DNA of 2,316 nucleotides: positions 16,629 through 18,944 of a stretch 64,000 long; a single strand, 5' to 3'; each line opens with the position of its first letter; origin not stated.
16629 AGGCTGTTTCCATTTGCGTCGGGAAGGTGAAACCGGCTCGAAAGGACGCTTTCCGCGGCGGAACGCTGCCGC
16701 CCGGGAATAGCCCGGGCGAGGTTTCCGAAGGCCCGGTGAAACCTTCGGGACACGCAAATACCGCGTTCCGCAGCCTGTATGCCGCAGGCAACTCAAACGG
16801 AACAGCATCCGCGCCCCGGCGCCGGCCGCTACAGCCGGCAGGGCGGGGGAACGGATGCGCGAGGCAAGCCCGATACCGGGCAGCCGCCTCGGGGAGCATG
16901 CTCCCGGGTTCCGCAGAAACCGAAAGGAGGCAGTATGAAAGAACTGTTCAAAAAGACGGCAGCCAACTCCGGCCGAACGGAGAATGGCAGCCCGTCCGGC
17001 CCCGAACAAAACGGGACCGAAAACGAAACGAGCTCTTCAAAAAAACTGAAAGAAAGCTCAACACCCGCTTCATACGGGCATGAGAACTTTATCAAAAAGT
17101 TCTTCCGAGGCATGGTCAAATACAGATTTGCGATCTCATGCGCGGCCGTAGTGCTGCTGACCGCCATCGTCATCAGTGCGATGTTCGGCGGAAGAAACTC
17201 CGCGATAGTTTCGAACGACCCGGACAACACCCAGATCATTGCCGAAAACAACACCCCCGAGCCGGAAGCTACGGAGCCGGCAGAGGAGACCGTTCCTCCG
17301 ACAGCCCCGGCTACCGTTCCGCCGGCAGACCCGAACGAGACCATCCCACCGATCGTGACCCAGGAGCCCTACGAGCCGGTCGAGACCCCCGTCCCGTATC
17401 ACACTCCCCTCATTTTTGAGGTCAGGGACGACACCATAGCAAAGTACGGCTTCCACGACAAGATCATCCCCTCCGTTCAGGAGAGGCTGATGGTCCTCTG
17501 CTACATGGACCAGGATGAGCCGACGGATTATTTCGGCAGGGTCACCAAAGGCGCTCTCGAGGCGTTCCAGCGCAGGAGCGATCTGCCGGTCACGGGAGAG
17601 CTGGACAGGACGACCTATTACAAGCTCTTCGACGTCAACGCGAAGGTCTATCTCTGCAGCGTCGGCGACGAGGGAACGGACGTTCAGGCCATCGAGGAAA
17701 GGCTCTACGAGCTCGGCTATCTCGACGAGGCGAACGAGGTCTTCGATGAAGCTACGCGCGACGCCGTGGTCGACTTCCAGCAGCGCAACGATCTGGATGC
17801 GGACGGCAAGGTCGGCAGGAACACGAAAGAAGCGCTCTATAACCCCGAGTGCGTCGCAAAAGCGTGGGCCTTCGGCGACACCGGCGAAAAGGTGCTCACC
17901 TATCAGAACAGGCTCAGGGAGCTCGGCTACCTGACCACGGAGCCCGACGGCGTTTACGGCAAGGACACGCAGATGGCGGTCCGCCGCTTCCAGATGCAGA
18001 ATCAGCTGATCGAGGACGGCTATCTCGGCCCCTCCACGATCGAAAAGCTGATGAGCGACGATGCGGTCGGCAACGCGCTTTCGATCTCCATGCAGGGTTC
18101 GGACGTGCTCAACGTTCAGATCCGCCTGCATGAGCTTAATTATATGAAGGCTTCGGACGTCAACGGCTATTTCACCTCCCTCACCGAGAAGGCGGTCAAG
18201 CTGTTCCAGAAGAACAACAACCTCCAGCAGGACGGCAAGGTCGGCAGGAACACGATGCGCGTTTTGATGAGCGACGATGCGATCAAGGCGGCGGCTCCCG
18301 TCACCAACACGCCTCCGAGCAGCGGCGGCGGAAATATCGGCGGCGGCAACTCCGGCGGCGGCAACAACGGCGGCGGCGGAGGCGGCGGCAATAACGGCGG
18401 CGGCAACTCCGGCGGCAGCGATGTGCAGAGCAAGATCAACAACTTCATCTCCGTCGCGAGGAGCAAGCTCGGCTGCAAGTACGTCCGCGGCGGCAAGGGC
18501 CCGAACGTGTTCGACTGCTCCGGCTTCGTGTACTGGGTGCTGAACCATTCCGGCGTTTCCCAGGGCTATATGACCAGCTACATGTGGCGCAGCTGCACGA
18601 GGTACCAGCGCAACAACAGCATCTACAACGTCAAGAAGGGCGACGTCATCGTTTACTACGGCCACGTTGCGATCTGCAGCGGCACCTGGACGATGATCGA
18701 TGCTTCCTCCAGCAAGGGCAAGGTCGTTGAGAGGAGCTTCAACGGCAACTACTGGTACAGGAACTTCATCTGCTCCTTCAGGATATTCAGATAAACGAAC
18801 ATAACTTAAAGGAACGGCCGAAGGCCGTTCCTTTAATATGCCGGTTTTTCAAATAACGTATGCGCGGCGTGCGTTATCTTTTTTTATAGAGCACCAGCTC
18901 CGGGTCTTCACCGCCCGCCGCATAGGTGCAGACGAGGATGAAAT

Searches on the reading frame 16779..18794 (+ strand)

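Call 17: search_protein_families(library=pfam, proteins=[window:16779-18794:+], max_evalue=0.001)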
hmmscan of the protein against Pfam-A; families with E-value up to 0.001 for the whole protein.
window:16779-18794:+ (671 aa): 6 families
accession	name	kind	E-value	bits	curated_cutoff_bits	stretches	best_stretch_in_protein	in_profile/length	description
PF01471.23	PG_binding_1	-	2.5e-62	207.3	23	4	368-424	1-57/57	Putative peptidoglycan binding domain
PF00877.26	NLPC_P60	-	4.4e-14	52.8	23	1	565-666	1-103/105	NlpC/P60 family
PF08823.16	PG_binding_2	-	4e-10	40.2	21.1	0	299-339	15-56/74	Putative peptidoglycan binding domain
PF09374.15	PG_binding_3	-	1.1e-05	26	24.6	0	336-354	14-37/76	Predicted Peptidoglycan domain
PF05257.22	CHAP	-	0.00017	22.4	26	1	579-634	10-67/81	CHAP domain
PF05382.19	Amidase_5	-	0.00055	20.3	21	0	573-630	24-84/142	Bacteriophage peptidoglycan hydrolase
